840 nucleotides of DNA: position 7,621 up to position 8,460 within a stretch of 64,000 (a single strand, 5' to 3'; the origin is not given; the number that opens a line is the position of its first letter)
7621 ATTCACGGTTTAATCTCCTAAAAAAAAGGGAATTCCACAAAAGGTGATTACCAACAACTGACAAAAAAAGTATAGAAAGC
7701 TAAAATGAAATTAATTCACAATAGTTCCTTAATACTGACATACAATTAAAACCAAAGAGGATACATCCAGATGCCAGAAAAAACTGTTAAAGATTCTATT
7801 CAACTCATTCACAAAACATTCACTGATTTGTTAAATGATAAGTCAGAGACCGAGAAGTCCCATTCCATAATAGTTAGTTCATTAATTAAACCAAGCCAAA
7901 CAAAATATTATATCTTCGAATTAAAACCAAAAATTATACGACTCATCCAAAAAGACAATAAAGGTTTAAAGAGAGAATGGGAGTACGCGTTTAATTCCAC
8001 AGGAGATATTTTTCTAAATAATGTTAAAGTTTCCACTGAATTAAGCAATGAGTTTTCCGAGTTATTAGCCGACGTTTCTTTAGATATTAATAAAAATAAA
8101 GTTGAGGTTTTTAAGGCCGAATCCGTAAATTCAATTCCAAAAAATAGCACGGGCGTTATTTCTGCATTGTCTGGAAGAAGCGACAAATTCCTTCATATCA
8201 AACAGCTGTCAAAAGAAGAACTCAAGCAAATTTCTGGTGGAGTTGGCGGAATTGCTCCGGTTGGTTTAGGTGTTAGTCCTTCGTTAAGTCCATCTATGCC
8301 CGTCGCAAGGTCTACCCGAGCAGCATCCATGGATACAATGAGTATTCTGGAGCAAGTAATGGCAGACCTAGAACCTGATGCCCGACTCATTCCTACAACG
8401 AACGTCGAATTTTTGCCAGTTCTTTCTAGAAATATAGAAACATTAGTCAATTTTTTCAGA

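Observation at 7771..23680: Tandem pair of ~2,600-aa collinear paralogues with no recognisable domains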

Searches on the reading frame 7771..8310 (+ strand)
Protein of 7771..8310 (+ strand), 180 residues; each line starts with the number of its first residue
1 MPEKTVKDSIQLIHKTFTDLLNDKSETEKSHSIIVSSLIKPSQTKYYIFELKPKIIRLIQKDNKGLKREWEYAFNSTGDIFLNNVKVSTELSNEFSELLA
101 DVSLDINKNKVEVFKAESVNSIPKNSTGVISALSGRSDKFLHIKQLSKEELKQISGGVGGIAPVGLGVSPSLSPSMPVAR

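Call 53: find_homologous_proteins(query=A3, max_evalue=0.01)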
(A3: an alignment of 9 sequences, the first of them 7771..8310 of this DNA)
Query A3 (9 sequences) (180 aa, profile of the alignment): 2 proteins with E <= 0.01 among 2533 candidates.
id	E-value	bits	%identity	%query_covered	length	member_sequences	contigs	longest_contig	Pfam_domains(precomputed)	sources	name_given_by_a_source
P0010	3.0e-29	120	28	61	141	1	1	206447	-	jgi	jgi:hypothetical protein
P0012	1.3e-27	114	56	5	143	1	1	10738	-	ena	-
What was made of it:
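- Tried and rejected: With the N-domain profile only P0010 and P0012 came back (call 53).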

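Call 66: predict_structure(alignment_id=A3)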
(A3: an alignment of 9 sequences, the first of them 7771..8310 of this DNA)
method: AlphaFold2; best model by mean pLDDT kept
length: 180 residues; sequences in the alignment: 9
mean_pLDDT: 56.1   pTM: 0.47
mean pLDDT of the five models: 56.1, 55.2, 54.8, 54.4, 50.9
residues with pLDDT >= 90: 0; 70-90: 60; 50-70: 47; < 50: 73
segments of 3 or more residues with pLDDT < 50: 1-3, 24-30, 118-180
pLDDT, mean of each block of 10 residues (from residue 1): 56 64 46 70 71 72 64 70 75 75 74 60 38 36 40 37 30 31
secondary structure, 60 per line:
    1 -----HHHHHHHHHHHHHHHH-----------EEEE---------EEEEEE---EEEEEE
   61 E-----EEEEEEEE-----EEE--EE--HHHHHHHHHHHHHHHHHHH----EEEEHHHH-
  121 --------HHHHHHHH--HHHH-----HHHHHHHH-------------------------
elements in order: H6-21 E33-36 E46-51 E55-61 E67-74 E80-82 H89-107 E112-115 H116-119 H129-136 H139-142 H148-155
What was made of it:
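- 7771..8124 (+): N-domain (A residues 1-118): helix, five beta-strands, long helix, strand. A novel conserved module. AF2 pLDDT about 70 (call 66).
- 8197..8241 (+): Double-glycine leader motif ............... (A residues 143-157); predicted cleavage after G157. AF2 predicts a helix at 148-155 (call 66).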

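Call 70: fold_search(model_id=the predicted structure, library=pdb)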
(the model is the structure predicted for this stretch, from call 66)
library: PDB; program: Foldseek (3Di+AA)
matches with E <= 10: 738; with E <= 0.001: 0
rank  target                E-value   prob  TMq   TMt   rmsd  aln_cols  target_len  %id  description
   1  6n3r_A                1.0e-01  0.47  0.18  0.23   9.0        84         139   13  Sheep Galectin-11 (LGALS11) complex with galactose (released 2020-05-20)
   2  6n44_F                1.4e-01  0.30  0.16  0.21  11.9        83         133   12  Sheep Galectin-11 (LGALS11) complex with glycerol (released 2020-05-20)
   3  3rby_A                2.2e-01  0.75  0.24  0.18   6.3        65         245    9  Crystal structure of uncharacterized protein YLR301w from Saccharomycces cerevisiae (released 2012-03-21)
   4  7rto_B                2.2e-01  0.30  0.24  0.14  14.9       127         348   13  Cryo-EM structure of bluetongue virus capsid protein VP5 at low endosomal pH intermediate state 2 (released 2021-11-03)
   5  6n3r_B                2.6e-01  0.28  0.18  0.23   9.1        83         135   16  Sheep Galectin-11 (LGALS11) complex with galactose (released 2020-05-20)
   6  6n3r_G                2.6e-01  0.03  0.10  0.10  13.5        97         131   12  Sheep Galectin-11 (LGALS11) complex with galactose (released 2020-05-20)
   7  6n3r_C                2.7e-01  0.25  0.17  0.22  11.8        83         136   16  Sheep Galectin-11 (LGALS11) complex with galactose (released 2020-05-20)
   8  6n44_C                2.9e-01  0.25  0.17  0.22  11.9        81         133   15  Sheep Galectin-11 (LGALS11) complex with glycerol (released 2020-05-20)
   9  1x86_A                2.9e-01  0.08  0.14  0.08  14.4       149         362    9  Crystal Structure of the DH/PH domains of Leukemia-associated RhoGEF in complex with RhoA (released 2004-09-21)
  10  1txd                  3.1e-01  0.09  0.14  0.08  14.8       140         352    8  Crystal Structure of the DH/PH domains of Leukemia-associated RhoGEF (released 2004-09-21)
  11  1i4u_B                3.2e-01  0.21  0.18  0.18   8.8        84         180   14  THE C1 SUBUNIT OF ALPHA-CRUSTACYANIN (released 2001-09-19)
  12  8cm1                  3.2e-01  0.11  0.16  0.16  11.1        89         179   12  Lol B - Localization of lipoprotein B from Vibrio cholera (released 2023-06-21)
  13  1h91_A                3.9e-01  0.18  0.18  0.18   8.9        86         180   14  The crystal structure of lobster apocrustacyanin A1 using softer X-rays. (released 2001-09-06)
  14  4k17_A                3.9e-01  0.08  0.13  0.05  12.7       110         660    9  Crystal Structure of mouse CARMIL residues 1-668 (released 2013-10-09)
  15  7n57_A                3.9e-01  0.06  0.09  0.12  13.9        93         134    8  Crystal structure of R20A human Galectin-7 mutant in presence of lactose (released 2023-01-25)
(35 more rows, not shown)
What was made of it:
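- Weak Foldseek hits include PH domains (call 70).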

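Call 95: search_solved_structures(query=A3, max_evalue=10)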
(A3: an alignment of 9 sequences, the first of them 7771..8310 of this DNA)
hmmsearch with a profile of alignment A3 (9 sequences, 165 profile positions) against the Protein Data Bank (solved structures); distinct sequences matched with E-value up to 10: 3.
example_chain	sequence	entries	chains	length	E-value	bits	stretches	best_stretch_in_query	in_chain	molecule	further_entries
9rhi_R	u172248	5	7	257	0.084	15.7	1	37-139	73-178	Mitochondrial morphogenesis protein SLD7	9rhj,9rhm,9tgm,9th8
8vur_L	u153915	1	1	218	0.84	12.5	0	17-43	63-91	003-102 Light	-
9oco_L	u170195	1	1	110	1.5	11.7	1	17-43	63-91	2E1 Light Chain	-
